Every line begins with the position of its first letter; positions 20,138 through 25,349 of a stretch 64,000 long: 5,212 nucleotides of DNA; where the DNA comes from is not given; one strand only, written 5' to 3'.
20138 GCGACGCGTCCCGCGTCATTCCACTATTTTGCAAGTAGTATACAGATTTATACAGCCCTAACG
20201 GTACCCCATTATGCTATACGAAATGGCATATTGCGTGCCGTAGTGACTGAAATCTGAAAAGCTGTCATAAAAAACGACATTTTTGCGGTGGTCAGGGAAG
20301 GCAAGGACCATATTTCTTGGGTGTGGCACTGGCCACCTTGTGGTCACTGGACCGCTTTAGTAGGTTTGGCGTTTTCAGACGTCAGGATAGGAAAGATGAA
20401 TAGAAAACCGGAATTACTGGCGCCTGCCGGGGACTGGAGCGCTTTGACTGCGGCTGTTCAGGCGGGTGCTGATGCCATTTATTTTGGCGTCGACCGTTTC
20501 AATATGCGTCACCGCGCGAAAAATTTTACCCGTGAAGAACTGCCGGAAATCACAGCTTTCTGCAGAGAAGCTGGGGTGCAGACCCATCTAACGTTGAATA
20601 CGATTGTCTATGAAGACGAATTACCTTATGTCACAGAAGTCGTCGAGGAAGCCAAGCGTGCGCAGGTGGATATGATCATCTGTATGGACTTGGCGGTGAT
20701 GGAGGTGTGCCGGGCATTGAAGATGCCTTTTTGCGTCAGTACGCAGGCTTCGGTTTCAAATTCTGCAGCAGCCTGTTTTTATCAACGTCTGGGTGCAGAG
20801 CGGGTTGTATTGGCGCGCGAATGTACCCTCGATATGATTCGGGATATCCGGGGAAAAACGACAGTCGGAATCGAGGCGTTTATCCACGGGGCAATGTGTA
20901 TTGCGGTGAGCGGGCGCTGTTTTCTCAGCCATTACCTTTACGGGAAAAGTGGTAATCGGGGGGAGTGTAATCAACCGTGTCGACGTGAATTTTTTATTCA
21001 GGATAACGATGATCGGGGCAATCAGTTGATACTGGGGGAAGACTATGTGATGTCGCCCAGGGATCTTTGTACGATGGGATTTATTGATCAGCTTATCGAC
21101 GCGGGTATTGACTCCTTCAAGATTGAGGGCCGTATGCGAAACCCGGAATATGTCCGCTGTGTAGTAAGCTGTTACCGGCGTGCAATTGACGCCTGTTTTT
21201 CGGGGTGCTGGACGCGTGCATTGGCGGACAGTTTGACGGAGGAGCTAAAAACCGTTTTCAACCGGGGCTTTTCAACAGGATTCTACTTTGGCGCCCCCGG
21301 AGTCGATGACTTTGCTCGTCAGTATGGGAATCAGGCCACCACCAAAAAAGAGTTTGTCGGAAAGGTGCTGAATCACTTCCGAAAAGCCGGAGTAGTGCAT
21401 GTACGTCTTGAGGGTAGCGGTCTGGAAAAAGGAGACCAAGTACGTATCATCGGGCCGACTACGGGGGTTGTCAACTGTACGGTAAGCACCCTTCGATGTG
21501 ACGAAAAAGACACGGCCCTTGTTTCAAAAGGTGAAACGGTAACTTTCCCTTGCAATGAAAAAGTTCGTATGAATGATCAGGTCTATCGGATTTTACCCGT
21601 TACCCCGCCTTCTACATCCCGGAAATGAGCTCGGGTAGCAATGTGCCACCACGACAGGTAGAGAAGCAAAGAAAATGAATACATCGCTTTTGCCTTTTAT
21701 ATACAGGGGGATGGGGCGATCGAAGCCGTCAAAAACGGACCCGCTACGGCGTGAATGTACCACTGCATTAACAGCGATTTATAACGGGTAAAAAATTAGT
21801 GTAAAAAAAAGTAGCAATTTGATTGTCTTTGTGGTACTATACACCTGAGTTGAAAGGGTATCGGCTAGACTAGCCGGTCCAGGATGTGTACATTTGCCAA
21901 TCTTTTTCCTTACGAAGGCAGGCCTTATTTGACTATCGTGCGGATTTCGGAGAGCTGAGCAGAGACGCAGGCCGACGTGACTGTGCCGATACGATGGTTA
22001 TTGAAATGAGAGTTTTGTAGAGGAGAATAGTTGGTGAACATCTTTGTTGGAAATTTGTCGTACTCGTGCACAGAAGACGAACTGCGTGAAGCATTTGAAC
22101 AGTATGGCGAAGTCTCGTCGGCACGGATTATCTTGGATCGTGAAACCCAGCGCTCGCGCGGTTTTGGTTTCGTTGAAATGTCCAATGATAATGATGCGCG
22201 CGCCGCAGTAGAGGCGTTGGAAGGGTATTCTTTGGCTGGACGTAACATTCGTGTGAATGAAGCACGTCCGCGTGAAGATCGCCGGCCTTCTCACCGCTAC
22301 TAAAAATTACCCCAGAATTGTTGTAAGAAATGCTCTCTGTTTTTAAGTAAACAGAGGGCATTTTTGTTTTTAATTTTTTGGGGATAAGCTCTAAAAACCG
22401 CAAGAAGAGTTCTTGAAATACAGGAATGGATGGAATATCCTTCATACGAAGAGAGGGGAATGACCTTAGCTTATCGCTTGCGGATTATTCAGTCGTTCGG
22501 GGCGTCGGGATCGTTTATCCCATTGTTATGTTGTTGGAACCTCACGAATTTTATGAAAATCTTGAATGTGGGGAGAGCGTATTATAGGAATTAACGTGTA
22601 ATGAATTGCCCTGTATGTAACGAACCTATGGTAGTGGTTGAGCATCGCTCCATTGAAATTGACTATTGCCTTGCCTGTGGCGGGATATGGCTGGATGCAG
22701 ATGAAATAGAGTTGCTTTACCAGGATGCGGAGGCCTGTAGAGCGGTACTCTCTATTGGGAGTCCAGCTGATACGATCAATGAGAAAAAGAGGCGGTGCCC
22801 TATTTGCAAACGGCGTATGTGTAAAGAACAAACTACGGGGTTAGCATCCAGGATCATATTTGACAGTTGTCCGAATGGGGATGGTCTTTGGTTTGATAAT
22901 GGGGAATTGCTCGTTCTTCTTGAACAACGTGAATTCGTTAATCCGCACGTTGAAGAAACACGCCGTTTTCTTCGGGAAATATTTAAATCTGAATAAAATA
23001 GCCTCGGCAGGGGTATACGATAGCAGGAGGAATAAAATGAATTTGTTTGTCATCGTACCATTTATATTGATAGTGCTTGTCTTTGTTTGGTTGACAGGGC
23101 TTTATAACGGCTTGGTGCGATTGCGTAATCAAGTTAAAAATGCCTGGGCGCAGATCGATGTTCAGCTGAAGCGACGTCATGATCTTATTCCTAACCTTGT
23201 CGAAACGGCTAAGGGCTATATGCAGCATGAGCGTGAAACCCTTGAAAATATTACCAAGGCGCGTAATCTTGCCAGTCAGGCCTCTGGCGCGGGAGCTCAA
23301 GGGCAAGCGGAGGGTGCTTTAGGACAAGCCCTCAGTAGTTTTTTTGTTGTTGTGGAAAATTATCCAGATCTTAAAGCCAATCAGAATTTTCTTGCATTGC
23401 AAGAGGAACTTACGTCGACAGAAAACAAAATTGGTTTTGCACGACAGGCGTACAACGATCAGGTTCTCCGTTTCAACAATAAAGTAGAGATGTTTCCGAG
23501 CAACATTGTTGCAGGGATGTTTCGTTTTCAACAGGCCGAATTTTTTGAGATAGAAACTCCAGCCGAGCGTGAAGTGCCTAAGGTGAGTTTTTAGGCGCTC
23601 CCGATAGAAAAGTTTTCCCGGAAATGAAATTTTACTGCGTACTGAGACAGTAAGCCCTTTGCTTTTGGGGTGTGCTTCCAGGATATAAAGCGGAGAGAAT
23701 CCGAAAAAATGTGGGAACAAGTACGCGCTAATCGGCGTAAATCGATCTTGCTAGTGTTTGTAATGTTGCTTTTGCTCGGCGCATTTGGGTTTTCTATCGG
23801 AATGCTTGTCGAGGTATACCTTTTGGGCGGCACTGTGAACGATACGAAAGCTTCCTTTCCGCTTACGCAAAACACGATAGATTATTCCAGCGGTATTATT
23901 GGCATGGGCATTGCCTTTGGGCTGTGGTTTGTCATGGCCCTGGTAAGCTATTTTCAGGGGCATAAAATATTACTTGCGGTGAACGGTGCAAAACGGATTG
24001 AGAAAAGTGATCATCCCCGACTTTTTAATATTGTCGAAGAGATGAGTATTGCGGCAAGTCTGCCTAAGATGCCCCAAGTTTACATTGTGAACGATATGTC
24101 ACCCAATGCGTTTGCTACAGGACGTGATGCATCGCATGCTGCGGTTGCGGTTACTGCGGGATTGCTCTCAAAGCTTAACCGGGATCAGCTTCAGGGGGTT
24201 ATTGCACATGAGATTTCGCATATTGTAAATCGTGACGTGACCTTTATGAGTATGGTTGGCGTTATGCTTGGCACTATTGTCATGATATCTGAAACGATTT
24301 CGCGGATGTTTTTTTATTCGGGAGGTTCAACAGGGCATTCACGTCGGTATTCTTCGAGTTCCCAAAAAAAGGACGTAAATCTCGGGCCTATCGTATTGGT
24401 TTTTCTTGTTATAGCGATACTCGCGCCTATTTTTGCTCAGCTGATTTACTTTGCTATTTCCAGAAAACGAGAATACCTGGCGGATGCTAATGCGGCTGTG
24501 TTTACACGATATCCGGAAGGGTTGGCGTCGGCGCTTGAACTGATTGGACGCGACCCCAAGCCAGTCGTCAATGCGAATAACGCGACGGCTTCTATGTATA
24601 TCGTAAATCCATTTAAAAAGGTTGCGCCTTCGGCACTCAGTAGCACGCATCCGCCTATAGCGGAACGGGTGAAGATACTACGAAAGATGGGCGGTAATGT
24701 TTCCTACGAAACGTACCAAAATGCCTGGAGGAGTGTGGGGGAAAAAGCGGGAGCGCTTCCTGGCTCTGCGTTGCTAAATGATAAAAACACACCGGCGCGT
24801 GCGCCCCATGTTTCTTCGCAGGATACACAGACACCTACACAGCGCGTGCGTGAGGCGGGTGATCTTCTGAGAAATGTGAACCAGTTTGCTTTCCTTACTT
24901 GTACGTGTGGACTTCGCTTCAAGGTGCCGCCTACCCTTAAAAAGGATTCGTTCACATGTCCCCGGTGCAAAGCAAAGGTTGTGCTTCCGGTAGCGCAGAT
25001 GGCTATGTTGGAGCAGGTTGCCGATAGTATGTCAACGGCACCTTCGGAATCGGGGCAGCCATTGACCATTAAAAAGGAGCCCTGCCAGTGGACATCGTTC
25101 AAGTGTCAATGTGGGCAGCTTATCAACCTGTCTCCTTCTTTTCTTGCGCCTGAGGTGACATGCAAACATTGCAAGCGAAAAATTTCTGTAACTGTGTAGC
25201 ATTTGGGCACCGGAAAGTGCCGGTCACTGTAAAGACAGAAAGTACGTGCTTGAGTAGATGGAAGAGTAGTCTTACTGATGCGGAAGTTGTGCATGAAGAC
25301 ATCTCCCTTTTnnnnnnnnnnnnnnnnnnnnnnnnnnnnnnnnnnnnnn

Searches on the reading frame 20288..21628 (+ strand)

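Call 90: search_protein_families(library=pfam, proteins=[window:20288-21628:+], max_evalue=0.00001)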
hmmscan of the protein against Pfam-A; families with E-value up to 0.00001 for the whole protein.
window:20288-21628:+ (446 aa): 1 family
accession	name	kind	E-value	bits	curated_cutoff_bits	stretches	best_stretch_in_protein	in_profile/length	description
PF01136.24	Peptidase_U32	-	4e-79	265.6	22.4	1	113-337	2-231/233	Peptidase family U32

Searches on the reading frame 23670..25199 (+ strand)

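Call 90: search_protein_families(library=pfam, proteins=[window:23670-25199:+], max_evalue=0.00001)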
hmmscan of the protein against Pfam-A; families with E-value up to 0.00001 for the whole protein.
window:23670-25199:+ (509 aa): 1 family
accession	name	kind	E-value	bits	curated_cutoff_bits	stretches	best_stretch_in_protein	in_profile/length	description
PF01435.24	Peptidase_M48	-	3.4e-29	102.4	20.3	1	115-340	4-185/186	Peptidase family M48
